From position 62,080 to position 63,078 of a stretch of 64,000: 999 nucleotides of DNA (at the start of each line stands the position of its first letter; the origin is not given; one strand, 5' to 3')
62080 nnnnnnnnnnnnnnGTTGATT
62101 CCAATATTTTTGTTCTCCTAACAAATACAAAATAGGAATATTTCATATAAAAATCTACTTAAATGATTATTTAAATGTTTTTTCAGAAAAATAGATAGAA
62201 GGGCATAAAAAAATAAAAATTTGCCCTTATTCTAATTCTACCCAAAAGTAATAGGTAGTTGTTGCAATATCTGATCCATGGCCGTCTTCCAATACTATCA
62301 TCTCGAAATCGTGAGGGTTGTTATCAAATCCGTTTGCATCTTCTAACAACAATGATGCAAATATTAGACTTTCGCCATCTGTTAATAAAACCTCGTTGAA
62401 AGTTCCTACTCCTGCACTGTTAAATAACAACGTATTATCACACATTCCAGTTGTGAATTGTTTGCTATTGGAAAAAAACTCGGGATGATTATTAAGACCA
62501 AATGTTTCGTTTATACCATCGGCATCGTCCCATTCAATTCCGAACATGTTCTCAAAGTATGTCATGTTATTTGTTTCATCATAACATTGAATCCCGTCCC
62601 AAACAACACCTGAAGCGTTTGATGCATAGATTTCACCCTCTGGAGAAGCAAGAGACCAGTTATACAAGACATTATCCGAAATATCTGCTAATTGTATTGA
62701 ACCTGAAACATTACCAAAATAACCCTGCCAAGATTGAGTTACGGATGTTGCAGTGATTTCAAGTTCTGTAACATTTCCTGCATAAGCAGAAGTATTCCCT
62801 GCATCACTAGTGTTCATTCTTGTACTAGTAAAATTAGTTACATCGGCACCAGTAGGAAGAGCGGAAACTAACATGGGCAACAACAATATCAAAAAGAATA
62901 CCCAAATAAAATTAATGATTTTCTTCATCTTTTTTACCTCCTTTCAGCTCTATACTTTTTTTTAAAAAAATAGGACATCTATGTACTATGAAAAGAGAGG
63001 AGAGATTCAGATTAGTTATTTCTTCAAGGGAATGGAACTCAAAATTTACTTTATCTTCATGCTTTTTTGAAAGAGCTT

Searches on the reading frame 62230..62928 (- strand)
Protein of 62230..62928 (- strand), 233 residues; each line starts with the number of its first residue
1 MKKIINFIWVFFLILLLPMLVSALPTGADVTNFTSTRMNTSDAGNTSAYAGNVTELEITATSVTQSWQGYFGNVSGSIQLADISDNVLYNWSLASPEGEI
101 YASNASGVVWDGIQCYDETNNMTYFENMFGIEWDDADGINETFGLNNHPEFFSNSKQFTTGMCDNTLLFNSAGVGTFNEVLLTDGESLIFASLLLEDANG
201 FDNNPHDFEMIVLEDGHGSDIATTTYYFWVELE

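Call 4: search_protein_families(library=pfam, proteins=[window:62230-62928:-], max_evalue=1)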
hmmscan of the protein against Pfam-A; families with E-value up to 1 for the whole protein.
window:62230-62928:- (233 aa): 1 family
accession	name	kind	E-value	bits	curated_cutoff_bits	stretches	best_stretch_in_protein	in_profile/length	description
PF16078.10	2-oxogl_dehyd_N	-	0.12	12.4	27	1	61-75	24-38/41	2-oxoglutarate dehydrogenase N-terminus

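Call 6: search_protein_families(library=ncbifam, proteins=[window:62230-62928:-], max_evalue=1)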
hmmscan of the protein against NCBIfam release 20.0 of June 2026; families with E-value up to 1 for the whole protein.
window:62230-62928:- (233 aa): 0 families

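Call 39: find_homologous_proteins(query=window:62230-62928:-, max_evalue=0.001)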
Query window:62230-62928:- (233 aa): 701 proteins with E <= 0.001 among 1216 candidates; the best 120 are listed.
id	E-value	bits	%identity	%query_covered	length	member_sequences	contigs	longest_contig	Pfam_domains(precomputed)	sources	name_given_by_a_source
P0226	9.4e-152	521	100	100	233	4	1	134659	-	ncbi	-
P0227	9.0e-109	381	73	100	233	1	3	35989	-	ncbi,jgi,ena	-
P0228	5.8e-108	378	74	100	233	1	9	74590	-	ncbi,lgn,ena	-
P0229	5.3e-105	368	70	100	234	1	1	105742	-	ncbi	ncbi:MAG: hypothetical protein ACP5NZ_01875 [Nanobdellota archaeon]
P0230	1.1e-104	367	70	100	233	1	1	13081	-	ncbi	-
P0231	7.2e-104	365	69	100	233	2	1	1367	-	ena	-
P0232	1.0e-101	358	71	97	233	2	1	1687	-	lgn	-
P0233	3.5e-101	356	71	100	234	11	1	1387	-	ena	-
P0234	1.3e-100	354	73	95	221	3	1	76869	-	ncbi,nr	ncbi:MAG TPA: hypothetical protein PK032_00740 [Candidatus Pacearchaeota archaeon]|nr:hypothetical p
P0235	2.3e-100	353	68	100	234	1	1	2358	-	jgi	jgi:hypothetical protein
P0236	6.6e-100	352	67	100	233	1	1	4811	-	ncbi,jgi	-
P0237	5.9e-98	345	68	100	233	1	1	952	-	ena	-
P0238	1.6e-97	344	69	100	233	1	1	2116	-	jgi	-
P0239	1.7e-97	344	69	100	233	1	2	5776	-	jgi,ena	-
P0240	1.1e-96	341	67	100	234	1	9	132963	-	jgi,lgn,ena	jgi:hypothetical protein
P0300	3.2e-67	245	50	100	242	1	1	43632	-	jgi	-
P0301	3.5e-67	245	54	95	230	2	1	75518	-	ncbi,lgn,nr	ncbi:MAG: hypothetical protein PF542_02315 [Nanoarchaeota archaeon]|nr:hypothetical protein [Nanoarc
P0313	5.4e-66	241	52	100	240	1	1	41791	-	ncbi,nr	ncbi:hypothetical protein K9L16_01415 [Candidatus Pacearchaeota archaeon]|nr:hypothetical protein [C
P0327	3.1e-65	238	50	100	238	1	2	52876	-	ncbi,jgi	ncbi:MAG: hypothetical protein PVJ67_03050 [Candidatus Pacearchaeota archaeon]|jgi:hypothetical prot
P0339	1.0e-64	236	54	98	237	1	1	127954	-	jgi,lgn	jgi:hypothetical protein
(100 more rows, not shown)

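Call 46: predict_structure(alignment_id=A5)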
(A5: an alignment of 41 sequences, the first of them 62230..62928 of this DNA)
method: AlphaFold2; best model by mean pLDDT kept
length: 233 residues; sequences in the alignment: 41
mean_pLDDT: 77.2   pTM: 0.71
mean pLDDT of the five models: 77.2, 76.0, 73.6, 73.6, 70.8
residues with pLDDT >= 90: 60; 70-90: 112; 50-70: 25; < 50: 36
segments of 3 or more residues with pLDDT < 50: 23-55
pLDDT, mean of each block of 10 residues (from residue 1): 86 79 44 46 41 49 67 76 74 79 91 91 87 76 92 89 94 91 95 90 87 73 80 77
secondary structure, 60 per line:
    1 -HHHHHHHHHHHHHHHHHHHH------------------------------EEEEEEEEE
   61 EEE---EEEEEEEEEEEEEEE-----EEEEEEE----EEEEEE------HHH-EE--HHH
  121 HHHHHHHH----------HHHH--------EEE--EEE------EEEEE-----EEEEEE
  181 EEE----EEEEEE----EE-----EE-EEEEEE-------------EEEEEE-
elements in order: H2-21 E52-63 E67-81 E87-93 E98-103 H118-128 H139-142 E151-153 E156-158 E165-169 E175-183 E188-193 E208-213 E227-232

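Call 48: fold_search(model_id=the predicted structure, library=pdb)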
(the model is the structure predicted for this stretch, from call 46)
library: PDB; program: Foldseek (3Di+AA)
matches with E <= 10: 202; with E <= 0.001: 0
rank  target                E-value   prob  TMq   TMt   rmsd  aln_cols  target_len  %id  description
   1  8v3t_L                3.9e-01  0.06  0.13  0.17  18.2       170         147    8  CryoEM Structure of Diffocin - precontracted - Collar (released 2024-08-28)
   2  8oft_A                5.1e-01  0.08  0.20  0.23  13.7       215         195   10  Human adenovirus type 32 fiber-knob protein (released 2023-09-20)
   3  6stu_B                6.4e-01  0.06  0.17  0.19  17.1       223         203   10  Adenovirus 30 Fiber Knob protein (released 2020-09-16)
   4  6qpn_D                7.9e-01  0.07  0.20  0.22  14.0       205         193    8  Adenovirus species D serotype 49 Fiber-Knob (released 2020-08-26)
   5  4q6u_A                8.3e-01  0.03  0.13  0.10  17.1       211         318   10  Crystal structure of a putative uncharacterized protein from Mycobacterium tuberculosis (released 2014-06-18)
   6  3v7d_D                1.1e+00  0.03  0.12  0.07  18.4       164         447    9  Crystal Structure of ScSkp1-ScCdc4-pSic1 peptide complex (released 2012-05-02)
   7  3gfu_D                1.2e+00  0.04  0.14  0.14  20.3       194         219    7  FaeE-FaeG chaperone-major pilin complex of F4 ac 5/95 fimbriae (released 2009-10-20)
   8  3gfu_B                1.2e+00  0.03  0.13  0.14  20.7       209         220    7  FaeE-FaeG chaperone-major pilin complex of F4 ac 5/95 fimbriae (released 2009-10-20)
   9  6jr8_A                1.3e+00  0.02  0.10  0.05  16.0       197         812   12  Flavobacterium johnsoniae GH31 dextranase, FjDex31A, mutant D412A complexed with isomaltotriose (released 2019-04-24)
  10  3v7d_B                1.6e+00  0.02  0.12  0.07  18.4       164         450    8  Crystal Structure of ScSkp1-ScCdc4-pSic1 peptide complex (released 2012-05-02)
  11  3rqu_A                1.8e+00  0.02  0.11  0.09  15.5       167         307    6  Crystal structure of a prokaryotic pentameric ligand-gated ion channel, ELIC (released 2012-03-07)
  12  4u5z_I                1.8e+00  0.01  0.11  0.10  18.6       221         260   10  Trichodysplasia spinulosa-associated polyomavirus (TSPyV) VP1 (released 2015-08-05)
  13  8e2f                  1.8e+00  0.01  0.09  0.04  18.9       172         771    9  Cryo-EM structure of N-terminal arm of BIRC6 (from local refinement 2) (released 2023-02-15)
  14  8er8_A                1.9e+00  0.02  0.15  0.11  21.5       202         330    9  Acheta domesticus segmented densovirus, mature virion capsid structure (released 2022-11-09)
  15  2wst_A                1.9e+00  0.02  0.13  0.16  14.4       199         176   10  Head domain of porcine adenovirus type 4 NADC-1 isolate fibre (released 2010-08-11)
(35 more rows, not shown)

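Call 51: find_encoding_contigs(protein=P0339, flank=10000, max_places=1)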
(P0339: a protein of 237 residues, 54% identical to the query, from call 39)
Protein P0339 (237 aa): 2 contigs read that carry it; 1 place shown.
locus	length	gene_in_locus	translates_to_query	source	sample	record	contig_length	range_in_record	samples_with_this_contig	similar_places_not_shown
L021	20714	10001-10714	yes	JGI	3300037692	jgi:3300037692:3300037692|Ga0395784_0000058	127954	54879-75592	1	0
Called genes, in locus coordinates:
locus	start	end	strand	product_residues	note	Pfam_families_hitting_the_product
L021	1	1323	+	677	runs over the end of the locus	-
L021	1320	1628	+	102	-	-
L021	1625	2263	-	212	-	-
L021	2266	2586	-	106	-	-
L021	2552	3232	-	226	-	-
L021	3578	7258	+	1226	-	PF13620:CarboxypepD_reg (faint), PF01935:DUF87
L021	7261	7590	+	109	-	-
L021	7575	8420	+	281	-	-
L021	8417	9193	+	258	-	-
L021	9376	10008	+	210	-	PF01022:HTH_5 (weak), PF13601:HTH_34 (weak)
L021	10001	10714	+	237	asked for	-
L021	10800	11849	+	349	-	-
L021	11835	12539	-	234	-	PF00142:Fer4_NifH (faint), PF01656:CbiA, PF06564:CBP_BcsQ (weak), PF09140:MipZ (faint), PF10609:ParA, PF13614:AAA_31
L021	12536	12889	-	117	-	-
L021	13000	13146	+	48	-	-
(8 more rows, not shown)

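Call 52: find_encoding_contigs(protein=P0301, flank=10000, max_places=1)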
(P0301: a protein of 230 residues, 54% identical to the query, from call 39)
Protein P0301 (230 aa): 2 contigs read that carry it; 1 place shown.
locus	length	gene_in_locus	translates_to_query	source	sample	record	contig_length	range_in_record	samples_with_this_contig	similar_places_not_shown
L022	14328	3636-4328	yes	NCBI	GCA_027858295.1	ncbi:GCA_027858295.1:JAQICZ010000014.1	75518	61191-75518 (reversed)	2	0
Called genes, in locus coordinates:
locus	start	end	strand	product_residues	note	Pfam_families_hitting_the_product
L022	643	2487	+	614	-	-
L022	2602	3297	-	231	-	-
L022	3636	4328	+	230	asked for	-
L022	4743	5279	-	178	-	PF00226:DnaJ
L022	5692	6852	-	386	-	PF00465:Fe-ADH, PF13685:Fe-ADH_2 (weak), PF25137:ADH_Fe_C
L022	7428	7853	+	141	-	PF01025:GrpE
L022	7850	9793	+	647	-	PF00012:HSP70, PF06723:MreB_Mbl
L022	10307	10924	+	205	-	PF25212:HVO_A0114 (weak), PF01022:HTH_5 (weak)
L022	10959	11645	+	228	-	-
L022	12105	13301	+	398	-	-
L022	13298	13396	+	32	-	-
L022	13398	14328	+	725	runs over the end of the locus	PF25833:Fn3_SaeA_3rd (weak)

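Call 53: find_encoding_contigs(protein=P0313, flank=10000, max_places=1)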
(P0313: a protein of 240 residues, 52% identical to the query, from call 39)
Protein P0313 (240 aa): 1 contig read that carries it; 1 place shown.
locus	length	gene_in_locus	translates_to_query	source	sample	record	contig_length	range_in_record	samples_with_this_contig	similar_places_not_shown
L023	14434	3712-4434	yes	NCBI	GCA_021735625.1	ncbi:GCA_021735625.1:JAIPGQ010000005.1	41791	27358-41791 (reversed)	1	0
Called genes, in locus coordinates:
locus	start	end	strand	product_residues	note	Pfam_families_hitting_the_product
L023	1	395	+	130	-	?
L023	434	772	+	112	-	-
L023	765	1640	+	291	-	-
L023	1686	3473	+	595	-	-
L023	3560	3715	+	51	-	-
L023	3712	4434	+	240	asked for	-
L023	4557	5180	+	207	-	PF12802:MarR_2 (weak), PF25212:HVO_A0114, PF01022:HTH_5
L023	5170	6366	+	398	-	-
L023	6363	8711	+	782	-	-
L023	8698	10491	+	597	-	-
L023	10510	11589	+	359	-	-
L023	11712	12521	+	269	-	PF00480:ROK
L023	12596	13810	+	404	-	PF08323:Glyco_transf_5, PF20706:GT4-conflict, PF13579:Glyco_trans_4_4, PF13439:Glyco_transf_4, PF00534:Glycos_transf_1, PF13692:Glyco_trans_1_4, PF13524:Glyco_trans_1_2 (weak)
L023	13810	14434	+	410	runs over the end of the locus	PF03065:Glyco_hydro_57, PF01522:Polysacc_deac_1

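Call 54: find_encoding_contigs(protein=P0327, flank=10000, max_places=1)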
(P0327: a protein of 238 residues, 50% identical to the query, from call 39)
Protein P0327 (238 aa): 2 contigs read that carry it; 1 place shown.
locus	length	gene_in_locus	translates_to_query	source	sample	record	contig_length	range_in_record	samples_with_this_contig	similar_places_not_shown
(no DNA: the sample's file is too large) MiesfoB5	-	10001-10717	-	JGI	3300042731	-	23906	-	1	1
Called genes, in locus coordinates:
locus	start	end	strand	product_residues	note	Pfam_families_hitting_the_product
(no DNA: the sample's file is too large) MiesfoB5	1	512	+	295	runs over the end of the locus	-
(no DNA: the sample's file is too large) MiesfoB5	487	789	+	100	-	-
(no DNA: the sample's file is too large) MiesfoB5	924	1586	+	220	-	-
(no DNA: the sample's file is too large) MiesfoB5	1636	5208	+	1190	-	PF13620:CarboxypepD_reg (faint), PF01935:DUF87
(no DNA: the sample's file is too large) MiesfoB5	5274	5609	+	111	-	-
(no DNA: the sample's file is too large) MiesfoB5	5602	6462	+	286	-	-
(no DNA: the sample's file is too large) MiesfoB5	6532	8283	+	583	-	-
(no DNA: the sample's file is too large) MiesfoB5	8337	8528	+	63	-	-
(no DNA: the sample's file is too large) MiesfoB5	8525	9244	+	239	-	-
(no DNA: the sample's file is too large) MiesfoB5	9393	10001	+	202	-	PF12802:MarR_2 (weak), PF25212:HVO_A0114 (weak), PF01022:HTH_5 (weak)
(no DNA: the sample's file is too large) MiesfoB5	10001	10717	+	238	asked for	-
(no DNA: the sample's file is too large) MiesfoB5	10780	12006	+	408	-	PF15780:ASH (faint)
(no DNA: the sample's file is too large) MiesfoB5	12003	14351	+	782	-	-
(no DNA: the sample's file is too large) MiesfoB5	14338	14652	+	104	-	-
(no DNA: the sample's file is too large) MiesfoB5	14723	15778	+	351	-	-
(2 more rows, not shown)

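Call 55: find_encoding_contigs(protein=P0300, flank=10000, max_places=1)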
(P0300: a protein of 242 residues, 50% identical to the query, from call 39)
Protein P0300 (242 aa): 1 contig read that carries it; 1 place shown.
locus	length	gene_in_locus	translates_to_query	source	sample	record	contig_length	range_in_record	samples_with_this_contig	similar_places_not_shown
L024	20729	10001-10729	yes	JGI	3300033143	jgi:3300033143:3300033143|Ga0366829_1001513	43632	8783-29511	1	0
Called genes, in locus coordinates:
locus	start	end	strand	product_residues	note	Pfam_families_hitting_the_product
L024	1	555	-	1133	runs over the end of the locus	-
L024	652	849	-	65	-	-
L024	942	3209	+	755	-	-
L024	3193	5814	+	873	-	PF01935:DUF87, PF05872:HerA_C (faint)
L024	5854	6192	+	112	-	-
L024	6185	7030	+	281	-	-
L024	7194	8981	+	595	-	-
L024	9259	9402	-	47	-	-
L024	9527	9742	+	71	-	PF04014:MazE_antitoxin (weak)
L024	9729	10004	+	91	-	PF13412:HTH_24 (weak)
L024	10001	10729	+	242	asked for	-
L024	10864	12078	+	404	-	PF01637:ATPase_2 (faint), PF13173:AAA_14, PF13635:DUF4143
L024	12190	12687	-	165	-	-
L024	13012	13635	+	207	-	PF25212:HVO_A0114 (weak), PF01022:HTH_5 (weak)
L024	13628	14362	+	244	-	-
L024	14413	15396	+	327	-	-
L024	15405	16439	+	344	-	-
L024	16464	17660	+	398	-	-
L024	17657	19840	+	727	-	-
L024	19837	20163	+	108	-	-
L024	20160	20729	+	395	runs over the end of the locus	-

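Call 60: fold_search(model_id=the predicted structure, library=viral)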
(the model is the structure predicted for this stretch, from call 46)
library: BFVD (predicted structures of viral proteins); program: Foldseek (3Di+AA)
matches with E <= 10: 354; with E <= 0.001: 0
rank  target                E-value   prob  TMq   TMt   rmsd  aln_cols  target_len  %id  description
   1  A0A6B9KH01            7.0e-02  0.18  0.20  0.22  16.4       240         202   12  Uncharacterized protein [Atrato Sobemo-like virus 4]
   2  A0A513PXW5            1.2e-01  0.07  0.12  0.10  17.0       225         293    9  Fiber protein (Fragment) [Porcine adenovirus]
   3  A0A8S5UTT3            1.5e-01  0.05  0.12  0.11  24.5       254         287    9  Collagen alpha 1(VIII) chain protein [Myoviridae sp. ctYA416]
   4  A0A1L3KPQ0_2          1.7e-01  0.04  0.11  0.05  32.5       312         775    7  Putative glycoprotein [Wuhan snail virus 2]
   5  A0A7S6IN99            2.5e-01  0.04  0.10  0.06  25.3       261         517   14  Putative capsid protein [Alteromonas phage phiAFP1]
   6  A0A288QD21            2.9e-01  0.05  0.13  0.07  14.4       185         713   14  Odv-e66 [Cyclophragma undans nucleopolyhedrovirus]
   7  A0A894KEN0            3.8e-01  0.06  0.15  0.14  13.9       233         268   10  (no name in the UniProt tables at hand)
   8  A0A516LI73            4.7e-01  0.04  0.15  0.12  24.0       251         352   11  (no name in the UniProt tables at hand)
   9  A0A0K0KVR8            4.7e-01  0.03  0.12  0.06  20.9       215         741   13  Uncharacterized protein [Prochlorococcus phage P-TIM68]
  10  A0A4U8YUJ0            5.0e-01  0.03  0.11  0.13  15.6       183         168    9  Movement protein (Fragment) [European mountain ash ringspot-associated virus (isolate Sorbus aucuparia)]
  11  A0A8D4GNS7            5.0e-01  0.02  0.10  0.06  22.2       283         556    9  (no name in the UniProt tables at hand)
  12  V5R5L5                5.6e-01  0.02  0.11  0.10  24.4       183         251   11  (no name in the UniProt tables at hand)
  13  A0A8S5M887            5.9e-01  0.01  0.08  0.06  41.4       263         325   12  Uncharacterized protein [Siphoviridae sp. ctrgt10]
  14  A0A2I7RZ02            6.6e-01  0.03  0.12  0.05  16.9       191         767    9  (no name in the UniProt tables at hand)
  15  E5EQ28                6.9e-01  0.03  0.15  0.05  37.4       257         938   10  Gp37 large distal tail fiber subunit [Acinetobacter phage Acj9]
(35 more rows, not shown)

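Call 74: find_encoding_contigs(protein=P0226, flank=10000, max_places=1)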
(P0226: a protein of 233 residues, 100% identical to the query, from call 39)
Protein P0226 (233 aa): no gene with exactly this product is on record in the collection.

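Call 76: search_solved_structures(query=A5, max_evalue=10, show_alignments=1)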
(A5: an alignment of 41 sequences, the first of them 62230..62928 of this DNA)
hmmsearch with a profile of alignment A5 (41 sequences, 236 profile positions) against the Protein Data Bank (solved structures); distinct sequences matched with E-value up to 10: 0.

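Call 77: search_protein_families(library=phrogs, proteins=[window:62230-62928:-], max_evalue=0.01)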
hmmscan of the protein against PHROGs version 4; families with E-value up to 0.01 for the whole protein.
window:62230-62928:- (233 aa): 0 families
